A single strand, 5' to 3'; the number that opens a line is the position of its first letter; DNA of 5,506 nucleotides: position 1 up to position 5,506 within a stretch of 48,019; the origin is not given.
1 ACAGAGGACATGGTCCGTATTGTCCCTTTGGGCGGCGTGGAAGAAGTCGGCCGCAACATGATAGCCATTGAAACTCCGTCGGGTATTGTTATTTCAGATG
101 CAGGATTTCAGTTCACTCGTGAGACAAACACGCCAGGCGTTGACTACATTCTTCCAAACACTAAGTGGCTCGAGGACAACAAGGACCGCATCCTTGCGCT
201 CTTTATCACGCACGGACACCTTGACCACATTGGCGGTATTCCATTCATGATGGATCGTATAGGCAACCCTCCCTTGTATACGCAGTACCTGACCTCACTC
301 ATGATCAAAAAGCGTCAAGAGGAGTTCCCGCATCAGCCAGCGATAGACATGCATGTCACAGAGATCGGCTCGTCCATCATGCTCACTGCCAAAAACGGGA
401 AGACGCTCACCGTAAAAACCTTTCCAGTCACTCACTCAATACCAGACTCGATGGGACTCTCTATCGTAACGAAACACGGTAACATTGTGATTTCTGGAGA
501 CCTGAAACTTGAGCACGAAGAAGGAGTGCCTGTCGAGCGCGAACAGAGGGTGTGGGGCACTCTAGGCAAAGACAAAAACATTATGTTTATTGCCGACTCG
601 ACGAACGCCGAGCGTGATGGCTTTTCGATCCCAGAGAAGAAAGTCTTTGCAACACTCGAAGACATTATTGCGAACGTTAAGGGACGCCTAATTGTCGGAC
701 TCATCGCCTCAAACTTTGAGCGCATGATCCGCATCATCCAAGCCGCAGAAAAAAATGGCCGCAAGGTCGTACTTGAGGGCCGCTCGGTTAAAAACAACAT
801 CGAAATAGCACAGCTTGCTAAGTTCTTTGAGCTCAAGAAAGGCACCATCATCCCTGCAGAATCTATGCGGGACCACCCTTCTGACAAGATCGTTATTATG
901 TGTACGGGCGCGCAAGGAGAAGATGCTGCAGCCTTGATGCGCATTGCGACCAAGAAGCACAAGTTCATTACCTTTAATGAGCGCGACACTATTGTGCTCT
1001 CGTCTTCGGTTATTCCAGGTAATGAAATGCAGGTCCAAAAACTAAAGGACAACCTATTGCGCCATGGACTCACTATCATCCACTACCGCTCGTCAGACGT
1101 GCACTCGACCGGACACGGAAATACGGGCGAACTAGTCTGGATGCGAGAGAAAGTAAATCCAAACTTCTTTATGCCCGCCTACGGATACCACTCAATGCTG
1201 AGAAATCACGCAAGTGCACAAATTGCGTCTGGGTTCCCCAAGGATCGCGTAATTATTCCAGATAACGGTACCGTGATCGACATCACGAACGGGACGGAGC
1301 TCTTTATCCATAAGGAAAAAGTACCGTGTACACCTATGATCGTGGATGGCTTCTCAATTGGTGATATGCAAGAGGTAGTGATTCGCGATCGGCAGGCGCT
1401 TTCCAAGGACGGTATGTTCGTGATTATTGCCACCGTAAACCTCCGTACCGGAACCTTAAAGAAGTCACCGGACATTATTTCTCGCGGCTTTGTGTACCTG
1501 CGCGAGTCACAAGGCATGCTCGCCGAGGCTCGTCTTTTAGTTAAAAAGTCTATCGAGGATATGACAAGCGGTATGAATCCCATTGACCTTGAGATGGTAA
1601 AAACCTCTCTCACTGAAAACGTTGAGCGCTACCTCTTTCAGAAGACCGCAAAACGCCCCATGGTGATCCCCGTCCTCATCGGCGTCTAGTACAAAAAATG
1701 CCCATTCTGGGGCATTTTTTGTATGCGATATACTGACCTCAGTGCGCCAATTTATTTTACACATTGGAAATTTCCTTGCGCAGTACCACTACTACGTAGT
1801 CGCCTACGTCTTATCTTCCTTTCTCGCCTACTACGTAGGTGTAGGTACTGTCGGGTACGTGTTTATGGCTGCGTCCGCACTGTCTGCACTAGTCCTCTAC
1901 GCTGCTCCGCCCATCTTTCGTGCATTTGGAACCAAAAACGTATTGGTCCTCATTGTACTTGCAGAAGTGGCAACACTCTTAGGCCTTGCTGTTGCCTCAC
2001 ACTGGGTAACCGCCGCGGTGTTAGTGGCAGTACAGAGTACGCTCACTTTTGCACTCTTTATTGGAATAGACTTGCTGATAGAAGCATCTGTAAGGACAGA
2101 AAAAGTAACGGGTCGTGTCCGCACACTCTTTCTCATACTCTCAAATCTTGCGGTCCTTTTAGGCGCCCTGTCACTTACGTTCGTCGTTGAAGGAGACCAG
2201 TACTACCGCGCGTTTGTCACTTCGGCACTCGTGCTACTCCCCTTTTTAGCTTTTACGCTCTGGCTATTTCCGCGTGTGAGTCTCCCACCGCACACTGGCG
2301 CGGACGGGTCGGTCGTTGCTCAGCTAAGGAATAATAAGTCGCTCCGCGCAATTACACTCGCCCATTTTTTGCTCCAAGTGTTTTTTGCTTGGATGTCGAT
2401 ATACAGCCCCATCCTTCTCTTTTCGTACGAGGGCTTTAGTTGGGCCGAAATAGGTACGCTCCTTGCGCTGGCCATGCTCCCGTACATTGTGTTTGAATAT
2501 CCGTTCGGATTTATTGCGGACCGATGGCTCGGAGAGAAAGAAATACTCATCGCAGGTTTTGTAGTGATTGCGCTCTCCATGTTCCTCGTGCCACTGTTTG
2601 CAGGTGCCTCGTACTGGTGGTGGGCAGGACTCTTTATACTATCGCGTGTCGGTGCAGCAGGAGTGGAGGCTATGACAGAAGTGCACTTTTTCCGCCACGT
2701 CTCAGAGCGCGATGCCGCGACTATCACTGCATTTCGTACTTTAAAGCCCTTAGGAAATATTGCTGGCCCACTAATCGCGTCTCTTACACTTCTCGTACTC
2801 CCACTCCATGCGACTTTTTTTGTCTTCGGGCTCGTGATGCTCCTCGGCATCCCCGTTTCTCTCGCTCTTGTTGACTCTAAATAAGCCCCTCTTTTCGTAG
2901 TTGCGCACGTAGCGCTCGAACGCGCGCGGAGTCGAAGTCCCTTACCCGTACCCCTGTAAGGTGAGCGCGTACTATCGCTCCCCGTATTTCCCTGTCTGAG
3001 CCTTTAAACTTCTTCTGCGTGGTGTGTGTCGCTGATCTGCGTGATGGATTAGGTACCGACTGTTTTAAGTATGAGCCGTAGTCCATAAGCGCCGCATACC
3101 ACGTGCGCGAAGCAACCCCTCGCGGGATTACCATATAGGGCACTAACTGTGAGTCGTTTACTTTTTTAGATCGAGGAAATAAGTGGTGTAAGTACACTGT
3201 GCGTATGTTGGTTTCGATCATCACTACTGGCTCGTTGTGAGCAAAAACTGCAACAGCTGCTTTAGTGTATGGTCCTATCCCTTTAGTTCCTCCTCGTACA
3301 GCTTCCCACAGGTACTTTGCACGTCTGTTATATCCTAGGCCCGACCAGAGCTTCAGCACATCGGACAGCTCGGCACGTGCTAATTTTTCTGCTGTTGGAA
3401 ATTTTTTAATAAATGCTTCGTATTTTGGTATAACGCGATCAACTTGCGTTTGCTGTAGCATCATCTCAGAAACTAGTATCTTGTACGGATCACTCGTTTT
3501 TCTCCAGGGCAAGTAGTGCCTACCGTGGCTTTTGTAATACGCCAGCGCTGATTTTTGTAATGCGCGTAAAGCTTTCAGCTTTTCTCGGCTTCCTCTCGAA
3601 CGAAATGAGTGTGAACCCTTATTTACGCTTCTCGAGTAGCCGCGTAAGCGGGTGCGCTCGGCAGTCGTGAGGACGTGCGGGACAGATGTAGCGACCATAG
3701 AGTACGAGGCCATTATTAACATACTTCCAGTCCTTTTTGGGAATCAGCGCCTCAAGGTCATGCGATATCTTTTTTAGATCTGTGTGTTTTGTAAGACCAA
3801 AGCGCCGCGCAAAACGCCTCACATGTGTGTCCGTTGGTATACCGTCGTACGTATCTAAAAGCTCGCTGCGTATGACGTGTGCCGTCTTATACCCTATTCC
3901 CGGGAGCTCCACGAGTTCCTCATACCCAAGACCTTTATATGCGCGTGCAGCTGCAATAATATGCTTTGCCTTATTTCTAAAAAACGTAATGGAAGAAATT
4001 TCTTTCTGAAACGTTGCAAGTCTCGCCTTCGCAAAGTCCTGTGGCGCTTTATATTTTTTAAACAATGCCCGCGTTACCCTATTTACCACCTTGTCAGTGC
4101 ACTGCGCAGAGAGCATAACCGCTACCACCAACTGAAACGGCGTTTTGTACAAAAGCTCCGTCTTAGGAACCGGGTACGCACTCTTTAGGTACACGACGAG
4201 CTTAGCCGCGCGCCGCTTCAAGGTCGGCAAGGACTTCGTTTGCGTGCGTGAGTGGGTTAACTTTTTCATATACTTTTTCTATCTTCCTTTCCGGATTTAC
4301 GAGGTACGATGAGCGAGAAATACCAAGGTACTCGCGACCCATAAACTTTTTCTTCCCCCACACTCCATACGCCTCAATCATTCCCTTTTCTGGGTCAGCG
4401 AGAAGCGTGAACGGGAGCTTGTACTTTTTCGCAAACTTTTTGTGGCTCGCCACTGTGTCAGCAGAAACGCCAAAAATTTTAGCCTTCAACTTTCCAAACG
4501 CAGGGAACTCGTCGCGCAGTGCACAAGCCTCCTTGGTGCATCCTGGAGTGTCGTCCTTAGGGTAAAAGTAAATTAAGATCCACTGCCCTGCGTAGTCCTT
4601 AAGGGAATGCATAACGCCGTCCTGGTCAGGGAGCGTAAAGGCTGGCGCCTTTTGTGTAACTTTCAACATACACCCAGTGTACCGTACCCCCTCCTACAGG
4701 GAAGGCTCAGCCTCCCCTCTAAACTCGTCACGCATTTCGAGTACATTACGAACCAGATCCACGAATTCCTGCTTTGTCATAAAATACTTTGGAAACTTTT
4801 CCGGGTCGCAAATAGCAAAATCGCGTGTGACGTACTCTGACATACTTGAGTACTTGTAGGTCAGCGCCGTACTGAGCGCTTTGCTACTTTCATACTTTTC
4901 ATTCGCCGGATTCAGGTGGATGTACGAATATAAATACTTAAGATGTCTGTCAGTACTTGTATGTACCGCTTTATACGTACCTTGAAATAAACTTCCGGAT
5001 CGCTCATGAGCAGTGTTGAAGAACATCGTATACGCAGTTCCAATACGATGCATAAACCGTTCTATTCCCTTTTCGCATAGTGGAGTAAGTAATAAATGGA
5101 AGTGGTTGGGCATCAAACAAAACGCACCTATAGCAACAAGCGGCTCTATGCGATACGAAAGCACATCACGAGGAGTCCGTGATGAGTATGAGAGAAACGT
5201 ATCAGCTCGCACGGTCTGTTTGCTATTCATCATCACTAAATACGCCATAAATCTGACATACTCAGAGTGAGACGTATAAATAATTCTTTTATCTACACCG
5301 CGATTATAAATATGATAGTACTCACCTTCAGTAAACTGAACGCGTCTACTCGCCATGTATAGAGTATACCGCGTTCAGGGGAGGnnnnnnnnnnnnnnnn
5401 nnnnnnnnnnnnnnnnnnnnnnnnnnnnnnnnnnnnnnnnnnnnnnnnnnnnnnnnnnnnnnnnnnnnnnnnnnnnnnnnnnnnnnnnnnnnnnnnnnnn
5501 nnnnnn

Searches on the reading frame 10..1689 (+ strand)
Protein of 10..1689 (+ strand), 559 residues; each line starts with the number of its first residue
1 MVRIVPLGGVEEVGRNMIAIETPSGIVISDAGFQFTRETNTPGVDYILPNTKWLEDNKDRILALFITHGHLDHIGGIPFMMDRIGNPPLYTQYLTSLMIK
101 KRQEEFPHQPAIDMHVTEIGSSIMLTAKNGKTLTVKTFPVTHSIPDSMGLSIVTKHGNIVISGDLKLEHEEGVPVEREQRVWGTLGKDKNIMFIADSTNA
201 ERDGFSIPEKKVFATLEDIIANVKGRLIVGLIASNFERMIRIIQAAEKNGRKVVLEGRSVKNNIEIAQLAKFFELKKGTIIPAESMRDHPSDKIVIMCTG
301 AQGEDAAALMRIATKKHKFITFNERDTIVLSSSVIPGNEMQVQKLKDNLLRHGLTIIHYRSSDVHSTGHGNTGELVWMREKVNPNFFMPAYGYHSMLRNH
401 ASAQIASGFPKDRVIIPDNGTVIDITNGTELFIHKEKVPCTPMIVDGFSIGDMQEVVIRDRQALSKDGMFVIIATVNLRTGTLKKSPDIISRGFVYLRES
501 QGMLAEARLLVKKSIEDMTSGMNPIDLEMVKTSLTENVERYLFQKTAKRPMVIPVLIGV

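Call 75: search_protein_families(library=pfam, proteins=[window:10-1689:+], max_evalue=0.0001)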
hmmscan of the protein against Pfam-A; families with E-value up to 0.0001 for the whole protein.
window:10-1689:+ (559 aa): 4 families
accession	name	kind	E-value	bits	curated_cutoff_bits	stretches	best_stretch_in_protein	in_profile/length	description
PF22505.1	RNase_J_b_CASP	-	4.6e-38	130.3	27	1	224-349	1-126/126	Ribonuclease J, beta-CASP domain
PF17770.6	RNase_J_C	-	8.2e-24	85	23.8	1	457-558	1-101/102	Ribonuclease J C-terminal domain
PF00753.33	Lactamase_B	-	3.1e-11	44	22.7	1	14-173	5-158/196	Metallo-beta-lactamase superfamily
PF12706.13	Lactamase_B_2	-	4.2e-10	40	27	1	54-168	24-146/200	Beta-lactamase superfamily domain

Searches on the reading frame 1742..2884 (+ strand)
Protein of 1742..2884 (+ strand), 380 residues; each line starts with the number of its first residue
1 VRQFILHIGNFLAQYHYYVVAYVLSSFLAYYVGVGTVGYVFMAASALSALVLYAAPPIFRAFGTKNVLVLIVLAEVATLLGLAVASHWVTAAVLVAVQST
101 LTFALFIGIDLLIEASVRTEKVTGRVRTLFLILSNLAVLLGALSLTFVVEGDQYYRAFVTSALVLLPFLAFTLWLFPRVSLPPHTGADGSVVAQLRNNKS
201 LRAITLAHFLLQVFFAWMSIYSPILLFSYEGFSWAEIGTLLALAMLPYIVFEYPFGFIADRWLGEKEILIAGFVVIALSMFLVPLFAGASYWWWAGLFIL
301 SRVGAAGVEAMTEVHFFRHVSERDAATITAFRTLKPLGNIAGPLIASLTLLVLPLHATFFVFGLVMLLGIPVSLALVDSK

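Call 75: search_protein_families(library=pfam, proteins=[window:1742-2884:+], max_evalue=0.0001)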
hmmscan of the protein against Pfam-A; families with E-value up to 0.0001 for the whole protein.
window:1742-2884:+ (380 aa): 2 families
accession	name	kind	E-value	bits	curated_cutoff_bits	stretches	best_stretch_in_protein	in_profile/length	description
PF07690.21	MFS_1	-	3e-19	69.6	33.4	2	220-372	14-167/347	Major Facilitator Superfamily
PF12832.13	MFS_1_like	-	1.5e-05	24.7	25.2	1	211-324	8-124/373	MFS_1 like family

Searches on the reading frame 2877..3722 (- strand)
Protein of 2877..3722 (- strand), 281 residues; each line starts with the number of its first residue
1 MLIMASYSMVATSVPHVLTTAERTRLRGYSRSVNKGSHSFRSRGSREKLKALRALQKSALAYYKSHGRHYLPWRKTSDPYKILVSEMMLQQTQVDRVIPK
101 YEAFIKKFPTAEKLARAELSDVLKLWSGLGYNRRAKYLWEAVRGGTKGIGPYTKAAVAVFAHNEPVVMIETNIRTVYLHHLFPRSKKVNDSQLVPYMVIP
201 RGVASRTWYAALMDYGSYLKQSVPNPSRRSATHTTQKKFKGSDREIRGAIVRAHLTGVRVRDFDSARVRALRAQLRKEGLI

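Call 75: search_protein_families(library=pfam, proteins=[window:2877-3722:-], max_evalue=0.0001)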
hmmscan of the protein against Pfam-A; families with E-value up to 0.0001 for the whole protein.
window:2877-3722:- (281 aa): 1 family
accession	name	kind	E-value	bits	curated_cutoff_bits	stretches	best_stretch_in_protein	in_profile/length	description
PF00730.31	HhH-GPD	-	1.1e-14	55.1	26.2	1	84-182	1-88/108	HhH-GPD superfamily base excision DNA repair protein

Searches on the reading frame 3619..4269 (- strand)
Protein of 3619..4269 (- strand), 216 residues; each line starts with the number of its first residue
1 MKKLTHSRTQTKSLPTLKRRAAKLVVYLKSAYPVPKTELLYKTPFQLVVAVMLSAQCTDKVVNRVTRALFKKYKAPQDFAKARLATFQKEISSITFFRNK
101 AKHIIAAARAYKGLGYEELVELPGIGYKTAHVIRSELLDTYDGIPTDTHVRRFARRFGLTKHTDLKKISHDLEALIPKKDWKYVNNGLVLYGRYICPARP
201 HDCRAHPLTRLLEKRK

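Call 75: search_protein_families(library=pfam, proteins=[window:3619-4269:-], max_evalue=0.0001)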
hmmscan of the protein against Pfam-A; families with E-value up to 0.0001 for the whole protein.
window:3619-4269:- (216 aa): 1 family
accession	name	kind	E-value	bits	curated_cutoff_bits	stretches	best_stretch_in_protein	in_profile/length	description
PF00730.31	HhH-GPD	-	3.6e-20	72.8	26.2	1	49-177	1-107/108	HhH-GPD superfamily base excision DNA repair protein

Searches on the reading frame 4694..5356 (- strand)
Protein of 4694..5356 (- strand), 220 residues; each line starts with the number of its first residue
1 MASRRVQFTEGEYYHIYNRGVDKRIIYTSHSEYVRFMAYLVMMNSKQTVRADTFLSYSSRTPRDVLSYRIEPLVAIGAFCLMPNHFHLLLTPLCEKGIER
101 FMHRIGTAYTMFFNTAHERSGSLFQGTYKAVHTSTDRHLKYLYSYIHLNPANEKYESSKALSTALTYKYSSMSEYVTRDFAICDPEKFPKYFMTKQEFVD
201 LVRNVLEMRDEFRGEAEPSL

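Call 75: search_protein_families(library=pfam, proteins=[window:4694-5356:-], max_evalue=0.0001)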
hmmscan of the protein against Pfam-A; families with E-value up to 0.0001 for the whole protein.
window:4694-5356:- (220 aa): 1 family
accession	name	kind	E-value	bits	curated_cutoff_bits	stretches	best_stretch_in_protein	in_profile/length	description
PF01797.21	Y1_Tnp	-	1.6e-07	31.9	23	1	75-147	42-119/121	Transposase IS200 like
